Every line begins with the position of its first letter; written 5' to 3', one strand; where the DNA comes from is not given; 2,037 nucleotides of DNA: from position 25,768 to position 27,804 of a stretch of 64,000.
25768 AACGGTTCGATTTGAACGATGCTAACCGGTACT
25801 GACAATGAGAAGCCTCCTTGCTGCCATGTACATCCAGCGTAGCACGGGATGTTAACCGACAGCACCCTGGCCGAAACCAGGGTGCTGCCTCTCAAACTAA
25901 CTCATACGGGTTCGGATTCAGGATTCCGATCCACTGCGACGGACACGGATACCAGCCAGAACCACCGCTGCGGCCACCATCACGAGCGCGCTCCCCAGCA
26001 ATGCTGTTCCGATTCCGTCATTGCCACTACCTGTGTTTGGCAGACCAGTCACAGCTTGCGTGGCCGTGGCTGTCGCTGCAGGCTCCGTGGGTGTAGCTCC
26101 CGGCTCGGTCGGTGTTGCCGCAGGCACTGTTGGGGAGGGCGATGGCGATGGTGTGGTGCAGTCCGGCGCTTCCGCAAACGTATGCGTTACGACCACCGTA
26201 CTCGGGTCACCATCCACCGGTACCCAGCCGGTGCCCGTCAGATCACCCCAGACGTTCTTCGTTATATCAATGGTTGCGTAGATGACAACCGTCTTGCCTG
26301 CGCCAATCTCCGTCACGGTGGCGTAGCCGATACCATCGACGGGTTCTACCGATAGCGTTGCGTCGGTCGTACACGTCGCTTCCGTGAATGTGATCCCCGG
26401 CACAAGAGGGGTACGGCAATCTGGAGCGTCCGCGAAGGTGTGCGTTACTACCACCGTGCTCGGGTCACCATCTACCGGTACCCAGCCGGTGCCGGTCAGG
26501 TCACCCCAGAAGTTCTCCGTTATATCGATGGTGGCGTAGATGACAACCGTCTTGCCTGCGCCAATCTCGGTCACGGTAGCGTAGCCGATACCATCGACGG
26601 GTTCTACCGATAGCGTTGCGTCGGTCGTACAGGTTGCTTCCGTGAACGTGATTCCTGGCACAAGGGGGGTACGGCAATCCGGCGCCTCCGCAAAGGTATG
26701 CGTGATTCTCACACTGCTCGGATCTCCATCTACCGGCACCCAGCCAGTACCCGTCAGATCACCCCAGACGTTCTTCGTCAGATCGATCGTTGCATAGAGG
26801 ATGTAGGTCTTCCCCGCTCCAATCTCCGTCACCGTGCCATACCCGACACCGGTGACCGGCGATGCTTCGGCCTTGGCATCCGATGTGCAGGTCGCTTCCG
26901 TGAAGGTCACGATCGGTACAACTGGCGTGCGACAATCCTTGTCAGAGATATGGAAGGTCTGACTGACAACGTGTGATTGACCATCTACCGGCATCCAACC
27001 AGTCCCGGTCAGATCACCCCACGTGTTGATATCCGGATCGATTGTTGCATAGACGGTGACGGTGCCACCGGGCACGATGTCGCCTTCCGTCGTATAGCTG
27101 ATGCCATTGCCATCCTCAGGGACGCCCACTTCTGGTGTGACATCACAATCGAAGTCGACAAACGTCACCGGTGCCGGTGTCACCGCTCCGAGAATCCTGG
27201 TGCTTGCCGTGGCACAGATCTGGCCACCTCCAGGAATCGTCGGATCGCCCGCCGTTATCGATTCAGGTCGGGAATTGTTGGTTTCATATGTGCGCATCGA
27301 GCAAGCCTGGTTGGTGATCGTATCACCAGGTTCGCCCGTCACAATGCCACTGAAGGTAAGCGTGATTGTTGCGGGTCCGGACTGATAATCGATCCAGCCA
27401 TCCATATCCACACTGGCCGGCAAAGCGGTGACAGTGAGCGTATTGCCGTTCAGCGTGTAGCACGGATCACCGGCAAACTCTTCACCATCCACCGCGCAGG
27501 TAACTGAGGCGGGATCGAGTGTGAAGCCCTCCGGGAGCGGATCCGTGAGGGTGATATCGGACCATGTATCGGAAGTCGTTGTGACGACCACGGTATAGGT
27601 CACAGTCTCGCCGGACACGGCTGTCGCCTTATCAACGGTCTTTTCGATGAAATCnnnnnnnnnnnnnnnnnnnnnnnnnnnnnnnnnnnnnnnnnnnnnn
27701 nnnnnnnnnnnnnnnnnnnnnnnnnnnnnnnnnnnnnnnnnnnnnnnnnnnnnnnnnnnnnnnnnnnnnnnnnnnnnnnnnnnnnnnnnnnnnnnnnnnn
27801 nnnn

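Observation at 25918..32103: Tandem paralogous LPNTG surface proteins: diverged heads on near-identical stalks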

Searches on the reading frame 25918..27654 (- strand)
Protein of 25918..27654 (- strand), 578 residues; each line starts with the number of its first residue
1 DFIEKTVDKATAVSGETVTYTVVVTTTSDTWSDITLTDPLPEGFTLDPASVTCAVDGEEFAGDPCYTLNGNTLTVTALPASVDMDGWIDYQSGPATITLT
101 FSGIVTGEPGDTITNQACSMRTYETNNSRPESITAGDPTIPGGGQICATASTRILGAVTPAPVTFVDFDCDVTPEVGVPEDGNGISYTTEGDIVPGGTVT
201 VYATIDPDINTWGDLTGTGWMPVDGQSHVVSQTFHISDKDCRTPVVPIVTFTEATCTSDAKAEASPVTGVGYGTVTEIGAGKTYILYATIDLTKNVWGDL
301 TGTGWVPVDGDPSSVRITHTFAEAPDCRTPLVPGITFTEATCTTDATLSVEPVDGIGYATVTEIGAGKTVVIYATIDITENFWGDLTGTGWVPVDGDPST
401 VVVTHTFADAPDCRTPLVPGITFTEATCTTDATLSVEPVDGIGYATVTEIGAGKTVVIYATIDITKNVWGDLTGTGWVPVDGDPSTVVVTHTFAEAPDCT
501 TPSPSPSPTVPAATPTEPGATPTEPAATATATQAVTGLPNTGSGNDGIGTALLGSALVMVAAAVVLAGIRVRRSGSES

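Call 21: search_solved_structures(query=window:25918-27654:-, max_evalue=1, show_alignments=2)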
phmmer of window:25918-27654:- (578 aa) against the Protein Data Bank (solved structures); distinct sequences matched with E-value up to 1: 2.
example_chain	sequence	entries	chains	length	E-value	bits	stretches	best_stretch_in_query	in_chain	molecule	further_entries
8orx_A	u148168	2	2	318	0.22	13.5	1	492-573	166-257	Lymphatic vessel endothelial hyaluronic acid receptor 1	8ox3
6g6o_A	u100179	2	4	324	0.23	13.5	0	359-487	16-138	Ika8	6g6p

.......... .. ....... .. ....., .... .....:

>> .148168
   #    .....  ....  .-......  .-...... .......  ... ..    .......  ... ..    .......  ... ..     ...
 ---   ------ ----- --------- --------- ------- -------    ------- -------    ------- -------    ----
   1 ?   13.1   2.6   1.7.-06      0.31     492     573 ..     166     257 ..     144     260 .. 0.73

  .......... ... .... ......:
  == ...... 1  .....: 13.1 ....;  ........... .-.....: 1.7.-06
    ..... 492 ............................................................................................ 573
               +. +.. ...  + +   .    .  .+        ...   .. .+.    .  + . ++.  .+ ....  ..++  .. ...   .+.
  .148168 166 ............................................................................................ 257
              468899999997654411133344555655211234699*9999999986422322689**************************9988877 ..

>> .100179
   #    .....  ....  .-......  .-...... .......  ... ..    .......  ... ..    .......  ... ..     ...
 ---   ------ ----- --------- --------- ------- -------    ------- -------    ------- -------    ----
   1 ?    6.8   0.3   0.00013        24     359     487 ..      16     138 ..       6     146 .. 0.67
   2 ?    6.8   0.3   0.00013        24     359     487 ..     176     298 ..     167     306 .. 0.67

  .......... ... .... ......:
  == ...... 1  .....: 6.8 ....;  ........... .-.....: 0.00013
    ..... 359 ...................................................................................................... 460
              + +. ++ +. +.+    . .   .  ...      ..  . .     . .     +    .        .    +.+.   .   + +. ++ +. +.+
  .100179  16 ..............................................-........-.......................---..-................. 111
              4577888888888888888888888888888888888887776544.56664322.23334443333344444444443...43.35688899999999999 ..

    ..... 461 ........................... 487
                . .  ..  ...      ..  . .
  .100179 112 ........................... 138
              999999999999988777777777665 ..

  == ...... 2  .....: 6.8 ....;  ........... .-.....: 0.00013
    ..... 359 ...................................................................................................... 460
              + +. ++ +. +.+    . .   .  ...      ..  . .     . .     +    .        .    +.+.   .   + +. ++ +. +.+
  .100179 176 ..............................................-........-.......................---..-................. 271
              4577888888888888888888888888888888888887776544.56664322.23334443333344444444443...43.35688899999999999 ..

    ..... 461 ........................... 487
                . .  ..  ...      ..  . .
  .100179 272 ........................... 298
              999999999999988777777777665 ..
